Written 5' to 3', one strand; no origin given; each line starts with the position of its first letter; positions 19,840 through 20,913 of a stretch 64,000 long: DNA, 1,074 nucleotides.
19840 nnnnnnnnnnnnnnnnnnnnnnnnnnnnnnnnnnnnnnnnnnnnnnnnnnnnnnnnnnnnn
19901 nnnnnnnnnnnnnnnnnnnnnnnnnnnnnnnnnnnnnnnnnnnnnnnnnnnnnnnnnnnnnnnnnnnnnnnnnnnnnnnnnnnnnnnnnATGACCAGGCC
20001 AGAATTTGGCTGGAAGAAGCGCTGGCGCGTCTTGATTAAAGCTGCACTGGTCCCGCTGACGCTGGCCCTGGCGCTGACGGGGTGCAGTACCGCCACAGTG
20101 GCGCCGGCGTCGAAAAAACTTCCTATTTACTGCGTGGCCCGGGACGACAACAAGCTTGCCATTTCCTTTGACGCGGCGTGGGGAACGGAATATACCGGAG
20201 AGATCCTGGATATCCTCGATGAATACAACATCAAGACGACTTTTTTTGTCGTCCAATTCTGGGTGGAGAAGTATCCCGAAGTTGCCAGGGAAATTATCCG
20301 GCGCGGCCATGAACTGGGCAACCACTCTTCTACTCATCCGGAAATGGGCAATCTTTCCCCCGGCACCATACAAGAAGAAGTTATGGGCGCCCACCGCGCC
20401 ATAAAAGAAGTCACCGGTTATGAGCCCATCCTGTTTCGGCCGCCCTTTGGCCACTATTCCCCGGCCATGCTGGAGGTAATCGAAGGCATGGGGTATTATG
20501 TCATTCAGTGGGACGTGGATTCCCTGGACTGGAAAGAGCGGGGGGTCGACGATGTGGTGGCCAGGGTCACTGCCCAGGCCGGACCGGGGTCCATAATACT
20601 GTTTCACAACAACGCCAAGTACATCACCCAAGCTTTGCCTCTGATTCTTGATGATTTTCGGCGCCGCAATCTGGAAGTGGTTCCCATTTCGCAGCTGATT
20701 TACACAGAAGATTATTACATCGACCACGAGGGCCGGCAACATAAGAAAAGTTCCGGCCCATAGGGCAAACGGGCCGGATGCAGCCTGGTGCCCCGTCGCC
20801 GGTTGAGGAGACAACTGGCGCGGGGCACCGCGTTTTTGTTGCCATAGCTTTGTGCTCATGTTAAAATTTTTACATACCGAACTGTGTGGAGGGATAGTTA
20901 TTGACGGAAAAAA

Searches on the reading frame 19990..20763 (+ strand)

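Call 41: search_protein_families(library=pfam, proteins=[window:19990-20763:+], max_evalue=1e-8)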
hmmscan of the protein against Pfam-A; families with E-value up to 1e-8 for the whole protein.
window:19990-20763:+ (257 aa): 1 family
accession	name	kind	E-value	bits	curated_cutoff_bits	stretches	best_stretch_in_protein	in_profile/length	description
PF01522.26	Polysacc_deac_1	-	2.1e-33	115.4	23.1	1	52-171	5-123/124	Polysaccharide deacetylase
